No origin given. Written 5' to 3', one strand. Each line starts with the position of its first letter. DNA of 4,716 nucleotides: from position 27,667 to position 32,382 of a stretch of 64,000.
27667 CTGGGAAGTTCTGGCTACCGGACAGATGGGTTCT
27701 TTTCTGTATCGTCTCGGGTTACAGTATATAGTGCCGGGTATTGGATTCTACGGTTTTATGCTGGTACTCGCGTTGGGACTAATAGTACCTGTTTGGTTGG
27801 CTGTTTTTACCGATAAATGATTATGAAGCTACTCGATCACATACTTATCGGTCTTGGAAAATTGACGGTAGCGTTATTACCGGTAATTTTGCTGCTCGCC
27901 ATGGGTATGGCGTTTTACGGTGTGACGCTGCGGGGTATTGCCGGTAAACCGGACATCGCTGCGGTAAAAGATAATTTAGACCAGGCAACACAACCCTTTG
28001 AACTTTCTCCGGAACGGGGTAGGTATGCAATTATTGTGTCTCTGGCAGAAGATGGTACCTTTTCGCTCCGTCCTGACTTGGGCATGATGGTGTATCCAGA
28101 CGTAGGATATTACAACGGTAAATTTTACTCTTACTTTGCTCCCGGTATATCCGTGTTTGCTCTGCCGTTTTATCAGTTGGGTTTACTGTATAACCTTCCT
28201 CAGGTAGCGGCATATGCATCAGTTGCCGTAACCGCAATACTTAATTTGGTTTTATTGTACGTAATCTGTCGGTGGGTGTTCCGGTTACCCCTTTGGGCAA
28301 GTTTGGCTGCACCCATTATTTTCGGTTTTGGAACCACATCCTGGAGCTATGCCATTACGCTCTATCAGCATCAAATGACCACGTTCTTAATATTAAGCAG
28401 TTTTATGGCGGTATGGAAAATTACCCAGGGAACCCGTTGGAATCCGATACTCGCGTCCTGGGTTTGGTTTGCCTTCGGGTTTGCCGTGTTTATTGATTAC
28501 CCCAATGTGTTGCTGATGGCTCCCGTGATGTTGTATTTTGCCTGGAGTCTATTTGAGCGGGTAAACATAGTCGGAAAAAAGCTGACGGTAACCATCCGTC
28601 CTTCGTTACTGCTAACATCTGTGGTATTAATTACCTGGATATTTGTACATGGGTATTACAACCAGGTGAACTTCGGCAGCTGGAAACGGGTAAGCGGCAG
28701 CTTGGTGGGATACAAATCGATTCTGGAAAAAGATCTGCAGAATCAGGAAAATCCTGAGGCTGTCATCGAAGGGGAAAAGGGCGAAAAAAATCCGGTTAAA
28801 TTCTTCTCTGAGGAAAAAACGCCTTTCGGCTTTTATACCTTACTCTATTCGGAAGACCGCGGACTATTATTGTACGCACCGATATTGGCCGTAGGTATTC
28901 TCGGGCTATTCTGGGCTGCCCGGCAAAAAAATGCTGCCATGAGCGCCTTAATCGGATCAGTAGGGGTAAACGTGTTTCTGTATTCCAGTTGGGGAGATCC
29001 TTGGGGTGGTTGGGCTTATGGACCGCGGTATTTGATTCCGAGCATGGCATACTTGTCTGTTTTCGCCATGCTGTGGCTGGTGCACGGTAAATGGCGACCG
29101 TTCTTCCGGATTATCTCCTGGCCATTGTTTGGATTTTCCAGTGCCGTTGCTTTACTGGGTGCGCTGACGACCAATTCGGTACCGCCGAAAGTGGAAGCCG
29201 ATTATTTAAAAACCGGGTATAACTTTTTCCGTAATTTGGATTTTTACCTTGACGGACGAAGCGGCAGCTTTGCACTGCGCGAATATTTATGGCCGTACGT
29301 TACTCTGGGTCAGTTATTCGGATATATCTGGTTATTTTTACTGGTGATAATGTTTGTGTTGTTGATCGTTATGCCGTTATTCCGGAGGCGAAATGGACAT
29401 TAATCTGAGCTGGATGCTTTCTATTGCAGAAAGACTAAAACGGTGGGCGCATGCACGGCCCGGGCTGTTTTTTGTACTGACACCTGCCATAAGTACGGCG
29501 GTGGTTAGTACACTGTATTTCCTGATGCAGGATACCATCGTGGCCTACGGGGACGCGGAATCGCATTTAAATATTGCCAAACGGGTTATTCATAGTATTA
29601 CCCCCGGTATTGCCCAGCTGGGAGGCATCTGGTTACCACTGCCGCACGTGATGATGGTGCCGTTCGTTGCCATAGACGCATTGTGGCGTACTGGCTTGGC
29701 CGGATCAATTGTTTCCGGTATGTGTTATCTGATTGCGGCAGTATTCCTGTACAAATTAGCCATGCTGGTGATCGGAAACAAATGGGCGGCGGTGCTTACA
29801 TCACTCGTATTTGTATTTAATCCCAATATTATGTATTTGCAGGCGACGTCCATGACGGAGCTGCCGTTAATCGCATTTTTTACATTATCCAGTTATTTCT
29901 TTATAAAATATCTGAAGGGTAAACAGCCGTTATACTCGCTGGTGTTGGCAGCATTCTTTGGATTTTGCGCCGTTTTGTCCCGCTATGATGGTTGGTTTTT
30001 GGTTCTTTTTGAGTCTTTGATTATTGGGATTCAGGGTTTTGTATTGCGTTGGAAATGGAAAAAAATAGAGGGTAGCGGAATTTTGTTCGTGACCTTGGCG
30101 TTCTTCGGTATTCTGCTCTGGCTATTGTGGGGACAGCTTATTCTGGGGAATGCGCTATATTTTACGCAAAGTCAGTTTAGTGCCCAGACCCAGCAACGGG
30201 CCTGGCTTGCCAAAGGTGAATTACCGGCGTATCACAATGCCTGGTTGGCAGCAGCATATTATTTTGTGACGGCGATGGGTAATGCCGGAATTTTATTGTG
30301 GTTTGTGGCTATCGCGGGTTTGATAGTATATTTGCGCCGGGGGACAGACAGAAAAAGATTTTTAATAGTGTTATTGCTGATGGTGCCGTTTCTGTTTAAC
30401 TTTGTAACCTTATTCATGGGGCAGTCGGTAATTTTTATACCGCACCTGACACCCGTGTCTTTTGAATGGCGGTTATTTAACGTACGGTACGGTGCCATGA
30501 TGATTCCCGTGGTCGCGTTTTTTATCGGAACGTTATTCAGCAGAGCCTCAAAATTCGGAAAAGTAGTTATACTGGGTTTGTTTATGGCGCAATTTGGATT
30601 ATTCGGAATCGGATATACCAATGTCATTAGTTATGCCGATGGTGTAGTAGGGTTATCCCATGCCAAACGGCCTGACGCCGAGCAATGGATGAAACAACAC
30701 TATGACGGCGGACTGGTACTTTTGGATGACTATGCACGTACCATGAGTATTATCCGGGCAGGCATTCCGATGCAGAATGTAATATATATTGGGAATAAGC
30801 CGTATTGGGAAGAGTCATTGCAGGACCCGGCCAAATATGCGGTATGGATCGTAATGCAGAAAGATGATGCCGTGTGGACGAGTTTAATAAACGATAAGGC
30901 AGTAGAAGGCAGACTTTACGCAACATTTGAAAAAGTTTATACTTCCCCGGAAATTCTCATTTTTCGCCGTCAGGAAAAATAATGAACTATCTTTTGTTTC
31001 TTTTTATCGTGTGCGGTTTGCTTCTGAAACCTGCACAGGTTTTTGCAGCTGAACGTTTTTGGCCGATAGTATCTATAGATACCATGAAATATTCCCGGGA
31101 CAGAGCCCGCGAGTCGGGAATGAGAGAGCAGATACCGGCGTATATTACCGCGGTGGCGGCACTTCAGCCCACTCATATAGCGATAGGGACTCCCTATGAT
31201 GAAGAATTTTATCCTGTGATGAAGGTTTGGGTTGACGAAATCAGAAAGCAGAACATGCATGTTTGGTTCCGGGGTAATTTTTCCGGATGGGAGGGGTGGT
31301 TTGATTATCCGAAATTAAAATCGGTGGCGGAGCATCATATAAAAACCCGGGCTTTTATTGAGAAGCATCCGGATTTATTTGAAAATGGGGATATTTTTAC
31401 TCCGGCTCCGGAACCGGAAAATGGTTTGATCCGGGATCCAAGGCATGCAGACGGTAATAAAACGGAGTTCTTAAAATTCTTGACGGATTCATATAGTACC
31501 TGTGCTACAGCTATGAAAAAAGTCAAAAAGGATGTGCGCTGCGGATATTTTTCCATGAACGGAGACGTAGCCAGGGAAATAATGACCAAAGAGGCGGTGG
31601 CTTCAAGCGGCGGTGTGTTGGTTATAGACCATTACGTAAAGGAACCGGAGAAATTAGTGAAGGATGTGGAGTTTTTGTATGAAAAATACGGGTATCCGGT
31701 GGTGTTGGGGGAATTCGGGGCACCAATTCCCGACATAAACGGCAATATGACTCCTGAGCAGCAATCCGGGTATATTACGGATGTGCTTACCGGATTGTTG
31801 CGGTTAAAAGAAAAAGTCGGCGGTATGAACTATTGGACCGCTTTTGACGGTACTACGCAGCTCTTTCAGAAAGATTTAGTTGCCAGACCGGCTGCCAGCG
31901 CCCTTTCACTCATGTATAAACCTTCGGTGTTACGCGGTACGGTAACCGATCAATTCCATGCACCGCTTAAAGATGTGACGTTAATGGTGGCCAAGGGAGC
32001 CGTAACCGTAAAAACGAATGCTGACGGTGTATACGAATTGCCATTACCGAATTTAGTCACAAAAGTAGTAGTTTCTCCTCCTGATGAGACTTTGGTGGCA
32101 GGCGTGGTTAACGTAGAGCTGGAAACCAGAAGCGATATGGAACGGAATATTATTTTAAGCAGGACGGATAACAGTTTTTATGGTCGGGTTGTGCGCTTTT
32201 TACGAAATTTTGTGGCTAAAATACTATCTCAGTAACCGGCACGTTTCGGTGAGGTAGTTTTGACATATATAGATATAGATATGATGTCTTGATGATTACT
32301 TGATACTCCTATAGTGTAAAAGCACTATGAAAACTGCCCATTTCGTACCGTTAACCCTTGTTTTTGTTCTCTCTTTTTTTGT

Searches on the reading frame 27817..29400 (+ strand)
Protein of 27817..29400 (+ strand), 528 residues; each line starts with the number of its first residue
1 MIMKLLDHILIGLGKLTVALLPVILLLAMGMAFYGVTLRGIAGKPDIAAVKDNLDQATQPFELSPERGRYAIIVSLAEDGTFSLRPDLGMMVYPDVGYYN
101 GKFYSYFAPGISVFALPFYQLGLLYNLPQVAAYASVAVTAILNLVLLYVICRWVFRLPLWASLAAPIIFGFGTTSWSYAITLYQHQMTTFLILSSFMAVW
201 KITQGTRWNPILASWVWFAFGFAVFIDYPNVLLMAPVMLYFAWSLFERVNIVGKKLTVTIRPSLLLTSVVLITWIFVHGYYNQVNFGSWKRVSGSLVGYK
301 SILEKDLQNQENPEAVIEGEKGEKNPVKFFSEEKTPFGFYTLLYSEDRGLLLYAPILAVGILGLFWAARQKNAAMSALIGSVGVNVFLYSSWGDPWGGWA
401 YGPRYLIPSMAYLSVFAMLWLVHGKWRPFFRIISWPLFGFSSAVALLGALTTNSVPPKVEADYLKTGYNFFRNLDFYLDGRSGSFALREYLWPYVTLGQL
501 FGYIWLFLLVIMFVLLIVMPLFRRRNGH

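Call 8: search_protein_families(library=pfam, proteins=[window:27817-29400:+], max_evalue=0.001)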
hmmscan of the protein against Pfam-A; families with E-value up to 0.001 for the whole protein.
window:27817-29400:+ (528 aa): 0 families

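Call 76: search_protein_families(library=ncbifam, proteins=[window:27817-29400:+], max_evalue=0.01)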
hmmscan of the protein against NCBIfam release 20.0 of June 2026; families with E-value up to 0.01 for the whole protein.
window:27817-29400:+ (528 aa): 1 family
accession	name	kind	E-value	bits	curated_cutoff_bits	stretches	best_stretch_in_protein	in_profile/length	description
NF047440.1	LA3751_2_3_fam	subfamily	1.3e-06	27.5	200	2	342-451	273-388/460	LA_3751/LA_3752 family putative glycosyltransferase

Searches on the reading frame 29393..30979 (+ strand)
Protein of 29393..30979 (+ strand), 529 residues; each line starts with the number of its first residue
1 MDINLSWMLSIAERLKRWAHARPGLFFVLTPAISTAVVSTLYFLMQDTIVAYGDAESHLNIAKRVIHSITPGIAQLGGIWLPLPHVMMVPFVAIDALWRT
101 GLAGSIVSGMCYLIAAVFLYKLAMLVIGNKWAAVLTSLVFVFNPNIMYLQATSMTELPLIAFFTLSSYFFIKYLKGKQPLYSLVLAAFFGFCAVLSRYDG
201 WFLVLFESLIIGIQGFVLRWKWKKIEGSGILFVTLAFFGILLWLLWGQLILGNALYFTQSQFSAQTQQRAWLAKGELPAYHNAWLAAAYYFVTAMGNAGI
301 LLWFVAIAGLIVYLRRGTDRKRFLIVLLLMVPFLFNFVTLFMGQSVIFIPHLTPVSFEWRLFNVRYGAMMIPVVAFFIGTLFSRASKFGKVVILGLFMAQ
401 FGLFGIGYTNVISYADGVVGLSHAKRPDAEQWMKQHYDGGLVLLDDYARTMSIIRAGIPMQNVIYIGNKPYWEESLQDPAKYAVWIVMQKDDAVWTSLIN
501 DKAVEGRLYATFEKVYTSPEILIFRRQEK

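Call 8: search_protein_families(library=pfam, proteins=[window:29393-30979:+], max_evalue=0.001)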
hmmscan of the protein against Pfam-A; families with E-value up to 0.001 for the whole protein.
window:29393-30979:+ (529 aa): 1 family
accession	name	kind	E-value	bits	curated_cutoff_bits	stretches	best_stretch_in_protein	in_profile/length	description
PF13231.12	PMT_2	-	6.8e-06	26.8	26.1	1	102-242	22-159/160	Dolichyl-phosphate-mannose-protein mannosyltransferase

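Call 76: search_protein_families(library=ncbifam, proteins=[window:29393-30979:+], max_evalue=0.01)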
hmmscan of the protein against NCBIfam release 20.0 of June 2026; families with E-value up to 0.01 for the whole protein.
window:29393-30979:+ (529 aa): 0 families

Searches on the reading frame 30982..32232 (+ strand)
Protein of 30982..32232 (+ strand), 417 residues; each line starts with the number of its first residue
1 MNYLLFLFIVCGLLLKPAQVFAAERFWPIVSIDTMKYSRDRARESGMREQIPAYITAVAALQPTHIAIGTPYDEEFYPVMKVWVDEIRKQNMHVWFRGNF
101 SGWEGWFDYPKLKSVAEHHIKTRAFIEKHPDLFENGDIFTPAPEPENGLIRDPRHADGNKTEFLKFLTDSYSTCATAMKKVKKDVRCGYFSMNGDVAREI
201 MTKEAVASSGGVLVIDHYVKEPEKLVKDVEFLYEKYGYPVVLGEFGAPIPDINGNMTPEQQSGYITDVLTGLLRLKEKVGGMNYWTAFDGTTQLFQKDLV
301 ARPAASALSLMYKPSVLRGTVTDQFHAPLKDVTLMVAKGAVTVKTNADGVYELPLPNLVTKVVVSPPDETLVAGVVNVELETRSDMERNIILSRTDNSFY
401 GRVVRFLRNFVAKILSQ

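Call 8: search_protein_families(library=pfam, proteins=[window:30982-32232:+], max_evalue=0.001)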
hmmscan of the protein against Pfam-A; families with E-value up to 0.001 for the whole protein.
window:30982-32232:+ (417 aa): 1 family
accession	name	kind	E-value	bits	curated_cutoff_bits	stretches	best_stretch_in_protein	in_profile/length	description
PF13620.12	CarboxypepD_reg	-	2.3e-06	28.3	32.3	1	317-367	2-57/82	Carboxypeptidase regulatory-like domain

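Call 76: search_protein_families(library=ncbifam, proteins=[window:30982-32232:+], max_evalue=0.01)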
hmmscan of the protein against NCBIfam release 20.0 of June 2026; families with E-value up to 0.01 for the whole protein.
window:30982-32232:+ (417 aa): 0 families
